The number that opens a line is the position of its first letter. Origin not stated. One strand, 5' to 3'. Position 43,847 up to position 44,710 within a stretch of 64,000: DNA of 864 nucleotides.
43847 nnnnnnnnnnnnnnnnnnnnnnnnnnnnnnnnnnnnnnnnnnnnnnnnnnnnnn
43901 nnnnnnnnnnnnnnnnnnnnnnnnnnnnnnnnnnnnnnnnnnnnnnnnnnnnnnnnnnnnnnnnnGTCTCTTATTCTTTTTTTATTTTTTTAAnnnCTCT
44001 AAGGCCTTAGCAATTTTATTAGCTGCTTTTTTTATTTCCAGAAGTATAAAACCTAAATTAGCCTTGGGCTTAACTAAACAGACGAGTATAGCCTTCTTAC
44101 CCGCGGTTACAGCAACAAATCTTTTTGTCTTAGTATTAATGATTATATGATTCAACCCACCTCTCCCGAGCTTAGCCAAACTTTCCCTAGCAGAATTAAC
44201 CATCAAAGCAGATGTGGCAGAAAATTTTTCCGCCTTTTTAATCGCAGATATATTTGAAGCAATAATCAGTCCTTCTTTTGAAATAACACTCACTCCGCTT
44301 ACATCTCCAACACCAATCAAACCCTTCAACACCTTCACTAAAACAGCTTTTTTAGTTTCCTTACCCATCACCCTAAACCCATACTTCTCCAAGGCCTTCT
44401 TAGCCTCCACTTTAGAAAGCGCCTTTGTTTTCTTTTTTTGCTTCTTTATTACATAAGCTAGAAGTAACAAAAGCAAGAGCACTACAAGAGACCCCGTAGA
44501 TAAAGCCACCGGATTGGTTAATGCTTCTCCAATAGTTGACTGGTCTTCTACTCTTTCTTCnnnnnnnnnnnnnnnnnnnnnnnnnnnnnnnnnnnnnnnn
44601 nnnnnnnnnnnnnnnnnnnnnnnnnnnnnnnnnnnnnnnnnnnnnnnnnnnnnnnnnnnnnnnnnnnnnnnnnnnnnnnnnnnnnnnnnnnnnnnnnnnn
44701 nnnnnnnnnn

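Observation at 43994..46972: Surface receptor with Asp-box propeller-like and Ig-like ectodomains fused through one TM helix to a Roadblock/LC7 domain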

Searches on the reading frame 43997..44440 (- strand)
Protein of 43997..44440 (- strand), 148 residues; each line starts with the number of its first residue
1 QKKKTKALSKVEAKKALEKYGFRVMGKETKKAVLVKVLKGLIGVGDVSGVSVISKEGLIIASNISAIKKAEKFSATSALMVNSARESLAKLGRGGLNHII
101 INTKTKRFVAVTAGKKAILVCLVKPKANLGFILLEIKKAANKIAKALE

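Call 21: search_protein_representatives(protein=window:43997-44440:-)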
Query: 148 residues. Proteins with E-value up to 0.001 (for the whole library): 662; up to 1e-10: 39; up to 1e-30: 3. The best 150 are listed.
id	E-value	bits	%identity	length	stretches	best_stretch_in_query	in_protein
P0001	2.8e-77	272.9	100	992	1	1-148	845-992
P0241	3.8e-33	130.4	55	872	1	10-148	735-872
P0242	7.0e-31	123.1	56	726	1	10-145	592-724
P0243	7.8e-29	116.4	54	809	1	2-148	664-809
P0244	1.2e-27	112.6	54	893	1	3-148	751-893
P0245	1.2e-18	83.5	46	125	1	29-147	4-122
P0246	4.7e-17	78.4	38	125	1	29-145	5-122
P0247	2.4e-16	76.1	36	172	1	6-147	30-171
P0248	9.1e-16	74.2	36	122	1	29-143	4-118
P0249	2.3e-15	72.9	35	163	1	22-146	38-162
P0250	3.1e-14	69.3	35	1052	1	31-147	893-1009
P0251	1.3e-13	67.3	34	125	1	25-147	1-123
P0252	1.3e-13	67.3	36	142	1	32-146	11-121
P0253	1.5e-13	67.1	34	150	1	10-146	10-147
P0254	2.7e-13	66.3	35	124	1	35-147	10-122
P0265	1.1e-11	61.1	35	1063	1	25-145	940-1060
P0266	1.7e-11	60.5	34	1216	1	29-144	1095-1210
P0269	2.5e-11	59.9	34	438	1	25-145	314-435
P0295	6.2e-10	55.4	30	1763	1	30-146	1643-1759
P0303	1.6e-09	54.0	29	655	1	19-144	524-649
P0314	5.7e-09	52.3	25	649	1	29-147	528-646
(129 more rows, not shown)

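Call 23: search_protein_families(library=pfam, proteins=[P0241, P0242, P0243, P0244, P0250, P0265, P0266, P0303, P0314, P0295], max_evalue=0.001)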
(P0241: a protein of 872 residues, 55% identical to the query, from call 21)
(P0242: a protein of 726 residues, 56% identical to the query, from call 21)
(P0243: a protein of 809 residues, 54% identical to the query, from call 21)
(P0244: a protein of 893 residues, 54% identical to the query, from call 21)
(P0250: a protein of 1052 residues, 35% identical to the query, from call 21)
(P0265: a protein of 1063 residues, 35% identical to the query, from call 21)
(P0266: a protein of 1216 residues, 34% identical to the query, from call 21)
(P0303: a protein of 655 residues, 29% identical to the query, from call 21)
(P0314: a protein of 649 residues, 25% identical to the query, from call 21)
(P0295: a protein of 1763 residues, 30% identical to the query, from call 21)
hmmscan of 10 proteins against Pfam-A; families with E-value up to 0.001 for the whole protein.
P0241 (872 aa): 1 family
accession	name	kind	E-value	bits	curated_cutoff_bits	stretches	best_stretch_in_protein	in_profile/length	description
PF03259.23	Robl_LC7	-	4.6e-11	42.7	23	1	760-846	4-90/91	Roadblock/LC7 domain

P0242 (726 aa): 2 families
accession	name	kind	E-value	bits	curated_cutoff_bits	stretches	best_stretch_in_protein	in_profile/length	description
PF03259.23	Robl_LC7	-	6.4e-11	42.3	23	1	615-699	4-88/91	Roadblock/LC7 domain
PF16656.11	Pur_ac_phosph_N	-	0.00064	20.7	30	1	398-473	11-93/93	Purple acid Phosphatase, N-terminal domain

P0243 (809 aa): 1 family
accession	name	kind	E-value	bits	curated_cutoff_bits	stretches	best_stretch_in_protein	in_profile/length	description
PF03259.23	Robl_LC7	-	1.8e-10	40.8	23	1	696-781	3-88/91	Roadblock/LC7 domain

P0244 (893 aa): 2 families
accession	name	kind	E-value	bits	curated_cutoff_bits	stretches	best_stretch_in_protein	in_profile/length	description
PF15902.12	Sortilin-Vps10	-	4.4e-15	55.9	33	2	274-382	2-108/446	Sortilin, neurotensin receptor 3,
PF03259.23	Robl_LC7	-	1.5e-11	44.3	23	1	780-865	3-88/91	Roadblock/LC7 domain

P0250 (1052 aa): 1 family
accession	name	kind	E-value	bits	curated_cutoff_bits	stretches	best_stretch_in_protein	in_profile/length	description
PF03259.23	Robl_LC7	-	6.5e-13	48.7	23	1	897-983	3-89/91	Roadblock/LC7 domain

P0265 (1063 aa): 1 family
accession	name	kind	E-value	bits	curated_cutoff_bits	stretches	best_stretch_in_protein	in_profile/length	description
PF03259.23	Robl_LC7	-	1.3e-10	41.3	23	1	951-1037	4-90/91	Roadblock/LC7 domain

P0266 (1216 aa): 1 family
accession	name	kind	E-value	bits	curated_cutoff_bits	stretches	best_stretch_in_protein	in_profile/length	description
PF03259.23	Robl_LC7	-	8.8e-11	41.8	23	1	1101-1185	3-87/91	Roadblock/LC7 domain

P0303 (655 aa): 1 family
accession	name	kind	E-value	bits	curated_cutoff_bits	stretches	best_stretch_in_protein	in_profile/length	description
PF03259.23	Robl_LC7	-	1e-09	38.4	23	1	540-626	3-89/91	Roadblock/LC7 domain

P0314 (649 aa): 1 family
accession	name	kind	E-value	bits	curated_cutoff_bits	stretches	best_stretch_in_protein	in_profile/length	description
PF03259.23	Robl_LC7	-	2.7e-10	40.3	23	1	534-621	3-90/91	Roadblock/LC7 domain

P0295 (1763 aa): 5 families
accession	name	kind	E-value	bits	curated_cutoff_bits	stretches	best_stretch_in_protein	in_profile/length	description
PF03259.23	Robl_LC7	-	4.9e-11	42.7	23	1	1654-1731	9-86/91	Roadblock/LC7 domain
PF25164.1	CoiA_N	-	1.7e-07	31.1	26.3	0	667-685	7-26/50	Competence protein CoiA, N-terminal domain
PF18912.6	DZR_2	-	3.7e-07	30.3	27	1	674-703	19-49/56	Double zinc ribbon domain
PF12773.13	DZR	-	2.3e-05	24.9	27.3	0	1226-1247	1-22/45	Double zinc ribbon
PF24440.1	DUF7559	-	0.00029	21.4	27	0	1221-1235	33-47/52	Family of unknown function (DUF7559)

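Call 24: list_cluster_members(proteins=[P0241, P0242, P0243, P0244, P0250, P0265, P0266, P0303, P0295, P0269])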
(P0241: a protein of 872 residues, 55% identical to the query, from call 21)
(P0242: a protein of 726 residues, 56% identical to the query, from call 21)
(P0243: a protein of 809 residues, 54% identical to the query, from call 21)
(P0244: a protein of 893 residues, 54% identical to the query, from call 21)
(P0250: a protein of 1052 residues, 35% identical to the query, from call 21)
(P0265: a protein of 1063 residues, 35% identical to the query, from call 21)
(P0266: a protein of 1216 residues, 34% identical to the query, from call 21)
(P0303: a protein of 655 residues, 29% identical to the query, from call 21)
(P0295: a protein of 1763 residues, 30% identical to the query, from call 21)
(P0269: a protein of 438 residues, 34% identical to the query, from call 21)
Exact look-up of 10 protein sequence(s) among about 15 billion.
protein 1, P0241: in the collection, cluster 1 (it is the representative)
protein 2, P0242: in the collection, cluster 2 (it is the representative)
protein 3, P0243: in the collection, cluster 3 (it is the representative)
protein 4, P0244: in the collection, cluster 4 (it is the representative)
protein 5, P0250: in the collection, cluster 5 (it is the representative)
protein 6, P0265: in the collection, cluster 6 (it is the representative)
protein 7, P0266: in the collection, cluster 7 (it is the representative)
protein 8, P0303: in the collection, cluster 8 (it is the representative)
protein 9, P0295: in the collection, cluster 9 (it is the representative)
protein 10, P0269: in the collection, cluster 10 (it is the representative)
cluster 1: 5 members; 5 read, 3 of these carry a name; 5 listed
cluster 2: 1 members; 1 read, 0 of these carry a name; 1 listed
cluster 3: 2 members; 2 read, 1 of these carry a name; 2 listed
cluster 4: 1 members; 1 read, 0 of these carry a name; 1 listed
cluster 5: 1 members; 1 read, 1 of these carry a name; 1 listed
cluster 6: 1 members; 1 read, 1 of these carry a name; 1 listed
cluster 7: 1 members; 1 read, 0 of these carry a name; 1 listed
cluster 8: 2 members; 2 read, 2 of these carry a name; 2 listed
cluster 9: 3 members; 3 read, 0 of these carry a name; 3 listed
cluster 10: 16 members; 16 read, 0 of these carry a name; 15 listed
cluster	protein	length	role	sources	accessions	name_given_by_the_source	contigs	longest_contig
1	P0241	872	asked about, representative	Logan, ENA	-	-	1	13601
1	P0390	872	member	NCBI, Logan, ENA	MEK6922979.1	MAG: roadblock/LC7 domain-containing protein [Nanoarchaeota archaeon]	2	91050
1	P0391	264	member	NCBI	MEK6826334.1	MAG: roadblock/LC7 domain-containing protein, partial [Nanoarchaeota archaeon]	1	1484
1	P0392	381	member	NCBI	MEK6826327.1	MAG: hypothetical protein AABX90_01720, partial [Nanoarchaeota archaeon]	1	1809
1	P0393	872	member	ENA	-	-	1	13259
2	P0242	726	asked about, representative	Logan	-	-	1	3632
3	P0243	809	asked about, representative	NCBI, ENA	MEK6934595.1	MAG: roadblock/LC7 domain-containing protein [Nanoarchaeota archaeon]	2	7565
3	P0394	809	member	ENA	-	-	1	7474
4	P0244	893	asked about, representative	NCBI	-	-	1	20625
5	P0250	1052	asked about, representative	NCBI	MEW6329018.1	MAG: roadblock/LC7 domain-containing protein [Candidatus Micrarchaeota archaeon]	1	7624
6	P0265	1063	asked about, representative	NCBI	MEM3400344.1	MAG: roadblock/LC7 domain-containing protein [Candidatus Micrarchaeia archaeon]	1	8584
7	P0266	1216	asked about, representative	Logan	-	-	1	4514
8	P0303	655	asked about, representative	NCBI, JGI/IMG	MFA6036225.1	MAG: roadblock/LC7 domain-containing protein [Candidatus Micrarchaeia archaeon] | hypothetical protein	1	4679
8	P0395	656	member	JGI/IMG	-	hypothetical protein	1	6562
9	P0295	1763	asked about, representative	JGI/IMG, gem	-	-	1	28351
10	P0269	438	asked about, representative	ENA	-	-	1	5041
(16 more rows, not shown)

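Call 25: find_encoding_contigs(protein=P0244, flank=10000, max_places=2)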
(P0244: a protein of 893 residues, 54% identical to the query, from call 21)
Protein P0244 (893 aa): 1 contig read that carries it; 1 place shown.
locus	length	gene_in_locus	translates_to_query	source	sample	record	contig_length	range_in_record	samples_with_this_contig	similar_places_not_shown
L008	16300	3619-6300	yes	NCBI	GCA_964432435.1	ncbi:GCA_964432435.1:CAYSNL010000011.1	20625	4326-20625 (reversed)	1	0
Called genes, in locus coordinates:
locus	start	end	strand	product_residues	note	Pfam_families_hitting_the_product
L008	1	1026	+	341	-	?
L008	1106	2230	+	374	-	PF06745:ATPase, PF00025:Arf, PF00009:GTP_EFTU (weak), PF00071:Ras, PF01926:MMR_HSR1 (weak), PF03029:ATP_bind_1 (faint)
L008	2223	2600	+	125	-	PF03259:Robl_LC7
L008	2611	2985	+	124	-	PF03259:Robl_LC7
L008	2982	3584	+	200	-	PF06745:ATPase, PF23365:DUF7090, PF24336:DUF7504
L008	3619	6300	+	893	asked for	PF15902:Sortilin-Vps10 (faint), PF03259:Robl_LC7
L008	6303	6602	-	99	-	PF01918:Alba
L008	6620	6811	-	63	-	PF00833:Ribosomal_S17e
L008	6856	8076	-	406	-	PF01136:Peptidase_U32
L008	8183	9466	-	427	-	PF01637:ATPase_2 (weak), PF13173:AAA_14, PF13635:DUF4143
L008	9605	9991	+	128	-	-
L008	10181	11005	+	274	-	-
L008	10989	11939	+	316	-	PF00535:Glycos_transf_2, PF10111:Glyco_tranf_2_2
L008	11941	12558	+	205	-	PF01209:Ubie_methyltran, PF13489:Methyltransf_23, PF05175:MTS (weak), PF07021:MetW (weak), PF13847:Methyltransf_31, PF08241:Methyltransf_11, PF08242:Methyltransf_12, PF13649:Methyltransf_25, +1 more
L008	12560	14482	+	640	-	PF03706:LPG_synthase_TM, PF02388:FemAB (faint), PF13480:Acetyltransf_6 (weak)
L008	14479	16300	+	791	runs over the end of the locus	PF09586:YfhO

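Call 26: find_encoding_contigs(protein=P0295, flank=10000, max_places=1)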
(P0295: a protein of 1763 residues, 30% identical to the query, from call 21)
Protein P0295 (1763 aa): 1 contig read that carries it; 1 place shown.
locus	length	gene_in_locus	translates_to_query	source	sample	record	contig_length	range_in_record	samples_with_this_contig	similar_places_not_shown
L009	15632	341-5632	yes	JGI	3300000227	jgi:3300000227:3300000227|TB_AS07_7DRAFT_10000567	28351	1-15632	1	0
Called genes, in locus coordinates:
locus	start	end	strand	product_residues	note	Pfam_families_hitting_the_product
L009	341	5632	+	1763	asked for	PF25164:CoiA_N (faint), PF12773:DZR (faint), PF18912:DZR_2 (faint), PF03259:Robl_LC7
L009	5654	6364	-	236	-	PF01026:TatD_DNase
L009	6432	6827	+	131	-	-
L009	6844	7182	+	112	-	PF01282:Ribosomal_S24e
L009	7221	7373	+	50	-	PF01599:Ribosomal_S27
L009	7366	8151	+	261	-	PF02517:Rce1-like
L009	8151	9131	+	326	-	PF00814:TsaD, PF22521:HypF_C_2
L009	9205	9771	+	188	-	PF01066:CDP-OH_P_transf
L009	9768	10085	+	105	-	-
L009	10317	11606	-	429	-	PF02369:Big_1 (faint), PF13620:CarboxypepD_reg (faint)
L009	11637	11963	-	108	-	-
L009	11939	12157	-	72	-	-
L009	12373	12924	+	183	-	-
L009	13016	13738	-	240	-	PF03193:RsgA_GTPase, PF01926:MMR_HSR1, PF02421:FeoB_N (weak)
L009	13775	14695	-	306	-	PF08271:Zn_Ribbon_TF, PF00382:TFIIB, PF04545:Sigma70_r4 (faint), PF00382:TFIIB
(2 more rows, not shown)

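Call 38: find_encoding_contigs(protein=P0265, flank=8000, max_places=1)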
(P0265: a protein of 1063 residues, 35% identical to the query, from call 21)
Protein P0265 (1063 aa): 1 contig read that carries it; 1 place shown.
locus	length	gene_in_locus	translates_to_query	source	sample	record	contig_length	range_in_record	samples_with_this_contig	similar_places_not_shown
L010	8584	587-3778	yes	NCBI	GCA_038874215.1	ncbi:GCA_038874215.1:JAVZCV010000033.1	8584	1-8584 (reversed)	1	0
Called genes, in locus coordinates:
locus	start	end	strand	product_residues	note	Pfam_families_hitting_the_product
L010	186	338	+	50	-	-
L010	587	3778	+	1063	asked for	PF03259:Robl_LC7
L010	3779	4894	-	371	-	PF01950:FBPase_3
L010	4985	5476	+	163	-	PF12773:DZR (faint)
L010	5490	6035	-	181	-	PF11495:TrmB_EBD_N, PF13091:PLDc_2, PF17941:PP_kinase_C_1 (weak)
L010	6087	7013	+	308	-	PF00890:FAD_binding_2 (faint), PF01134:GIDA (faint), PF03486:HI0933_like (faint), PF07992:Pyr_redox_2, PF13738:Pyr_redox_3 (weak), PF01266:DAO (weak), PF13738:Pyr_redox_3, PF00070:Pyr_redox, +2 more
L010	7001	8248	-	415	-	PF00162:PGK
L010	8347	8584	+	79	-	PF00044:Gp_dh_N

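Call 39: find_encoding_contigs(protein=P0250, flank=8000, max_places=1)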
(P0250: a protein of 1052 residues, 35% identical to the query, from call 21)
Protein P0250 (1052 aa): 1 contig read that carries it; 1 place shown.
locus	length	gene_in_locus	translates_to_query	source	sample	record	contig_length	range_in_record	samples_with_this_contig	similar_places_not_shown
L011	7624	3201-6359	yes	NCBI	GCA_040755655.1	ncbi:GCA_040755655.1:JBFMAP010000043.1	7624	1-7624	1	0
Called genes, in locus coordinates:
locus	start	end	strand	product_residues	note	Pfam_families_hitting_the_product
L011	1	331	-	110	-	PF00106:adh_short, PF13561:adh_short_C2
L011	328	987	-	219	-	-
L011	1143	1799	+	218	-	PF04967:HTH_10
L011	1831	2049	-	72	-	PF01978:TrmB (weak)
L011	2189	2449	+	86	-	-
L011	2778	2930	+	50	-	-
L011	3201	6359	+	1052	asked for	PF03259:Robl_LC7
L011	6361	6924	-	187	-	PF24217:DUF7436 (faint), PF11495:TrmB_EBD_N, PF13091:PLDc_2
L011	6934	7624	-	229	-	PF00162:PGK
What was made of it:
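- The Micrarchaeota membrane proteins with C-terminal Roadblock domains are not encoded next to GTPases (calls 38, 39).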

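Call 55: search_solved_structures(query=window:43997-44380:-, max_evalue=1, show_alignments=1)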
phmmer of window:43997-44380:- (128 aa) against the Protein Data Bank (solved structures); distinct sequences matched with E-value up to 1: 10.
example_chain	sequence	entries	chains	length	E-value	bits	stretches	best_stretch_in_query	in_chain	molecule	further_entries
9jue_D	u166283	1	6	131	4.3e-11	46.2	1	23-127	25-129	Roadblock/LC7 domain protein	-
7f8m_A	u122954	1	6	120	4.8e-08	36.3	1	17-124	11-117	Robl_LC7 domain-containing protein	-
3leq_A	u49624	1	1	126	3.4e-05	27.2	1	15-125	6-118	uncharacterized protein cvnB5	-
7f8f_A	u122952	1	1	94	0.00015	25.1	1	16-100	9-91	Robl_LC7 domain-containing protein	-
7yh1_D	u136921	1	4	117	0.049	17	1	18-123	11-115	Roadblock/LC7 domain protein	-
6h5b_B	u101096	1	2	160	0.073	16.5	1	30-127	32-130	MglB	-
6izw_B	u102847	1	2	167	0.082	16.3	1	30-127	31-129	Gliding motility protein MglB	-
6hjm_A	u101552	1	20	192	0.11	15.9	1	32-127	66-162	MglB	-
5zza_P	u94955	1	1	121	0.43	14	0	19-126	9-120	Uncharacterized protein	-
3t1s_A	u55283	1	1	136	0.99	12.8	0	32-126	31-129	Gliding protein MglB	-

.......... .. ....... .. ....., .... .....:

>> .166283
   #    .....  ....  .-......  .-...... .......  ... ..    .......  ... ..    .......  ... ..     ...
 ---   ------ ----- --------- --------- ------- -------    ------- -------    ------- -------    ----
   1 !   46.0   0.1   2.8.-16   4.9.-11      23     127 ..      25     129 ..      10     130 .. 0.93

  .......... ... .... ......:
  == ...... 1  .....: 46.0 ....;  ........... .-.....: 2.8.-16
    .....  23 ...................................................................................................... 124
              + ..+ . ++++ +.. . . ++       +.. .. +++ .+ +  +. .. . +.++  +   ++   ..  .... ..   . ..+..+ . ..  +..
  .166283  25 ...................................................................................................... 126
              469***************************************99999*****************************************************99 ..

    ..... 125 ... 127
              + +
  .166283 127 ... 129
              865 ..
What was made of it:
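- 43997..44365 (-): Cytoplasmic Roadblock/LC7 (MglB-type) domain, aa 870-992. PDB sequence hits: 9jue 4.3e-11, Thorarchaeota Robl, CvnB5 (call 55).
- On Roadblock/LC7 (Pfam PF03259, MglB-type): PDB Roadblock proteins match at E=4e-11 to 1.5e-4 (call 55).
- Closest known: Actinobacterial conservon / actinobacterial G-protein system. Same: CvnB5 is a direct PDB sequence hit (3leq, E=3.4e-5, call 55).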

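Call 77: find_encoding_contigs(protein=P0243, flank=8000, max_places=2)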
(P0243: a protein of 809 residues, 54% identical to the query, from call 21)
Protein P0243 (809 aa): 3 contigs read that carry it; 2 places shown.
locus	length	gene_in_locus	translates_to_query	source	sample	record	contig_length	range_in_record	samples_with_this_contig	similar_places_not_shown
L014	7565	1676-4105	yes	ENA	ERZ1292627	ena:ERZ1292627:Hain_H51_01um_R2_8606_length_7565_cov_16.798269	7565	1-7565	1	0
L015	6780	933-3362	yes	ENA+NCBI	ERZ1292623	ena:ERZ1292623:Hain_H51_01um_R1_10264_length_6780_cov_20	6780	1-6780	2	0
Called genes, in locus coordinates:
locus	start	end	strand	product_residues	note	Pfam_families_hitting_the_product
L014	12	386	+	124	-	PF03259:Robl_LC7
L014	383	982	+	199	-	PF06745:ATPase, PF24336:DUF7504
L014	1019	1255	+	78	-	-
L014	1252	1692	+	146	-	-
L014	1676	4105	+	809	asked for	PF03259:Robl_LC7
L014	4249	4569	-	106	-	PF01918:Alba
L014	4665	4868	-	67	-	PF00833:Ribosomal_S17e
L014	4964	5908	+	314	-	PF00535:Glycos_transf_2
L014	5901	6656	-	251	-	PF01209:Ubie_methyltran, PF05219:DREV (faint), PF13489:Methyltransf_23, PF07021:MetW, PF13847:Methyltransf_31, PF08241:Methyltransf_11, PF08242:Methyltransf_12, PF13649:Methyltransf_25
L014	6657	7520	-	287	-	PF17773:UPF0176_N, PF00581:Rhodanese, PF12368:Rhodanese_C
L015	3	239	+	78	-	PF24336:DUF7504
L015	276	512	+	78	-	-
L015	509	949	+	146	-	-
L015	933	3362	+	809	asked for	PF03259:Robl_LC7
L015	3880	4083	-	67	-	PF00833:Ribosomal_S17e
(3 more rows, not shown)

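Call 81: find_related_loci(query=A5, collection=genome_contigs, flank=10000)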
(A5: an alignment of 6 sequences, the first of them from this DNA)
Query A5 (135 aa) in genome_contigs; peptide patterns used: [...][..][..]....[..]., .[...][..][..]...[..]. (x = any residue, [..] = any of these).
239 stretches matched a pattern; 3 encode a relative of the query (tblastn E <= 1e-3); 3 distinct loci.
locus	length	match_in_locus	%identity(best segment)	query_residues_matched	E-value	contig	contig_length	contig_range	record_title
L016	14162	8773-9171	57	2-135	4e-42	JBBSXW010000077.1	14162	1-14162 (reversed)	MAG: Nanoarchaeota archaeon isolate H51-bin130_1 H51_bin130_1_000000000077, whole genome shotgun sequence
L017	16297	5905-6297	55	4-135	6e-38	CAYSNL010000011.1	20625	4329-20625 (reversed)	MAG TPA_asm: Candidatus Woesearchaeota archaeon isolate binchicken_co38_1257 genome assembly, contig: NODE_5425_length_2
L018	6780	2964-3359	56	3-135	4e-38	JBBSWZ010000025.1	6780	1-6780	MAG: Nanoarchaeota archaeon isolate H51-bin078_1 H51_bin078_1_000000000025, whole genome shotgun sequence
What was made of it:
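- Three GTDB species representatives carry it (call 81).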

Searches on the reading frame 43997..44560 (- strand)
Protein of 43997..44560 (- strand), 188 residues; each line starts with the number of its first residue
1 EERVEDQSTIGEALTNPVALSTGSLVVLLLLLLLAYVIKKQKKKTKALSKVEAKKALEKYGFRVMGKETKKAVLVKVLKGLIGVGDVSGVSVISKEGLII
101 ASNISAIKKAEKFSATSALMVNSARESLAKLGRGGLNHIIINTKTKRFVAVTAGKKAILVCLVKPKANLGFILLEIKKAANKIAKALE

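Call 8: find_homologous_proteins(query=window:43997-44560:-, max_evalue=0.001)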
Query seq(188 aa): 2393 candidates shared short words with the query, none scored E <= 0.001.
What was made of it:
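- Tried and rejected: The word-index search with the TM+Robl tail returned nothing, not even the protein itself (call 8).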
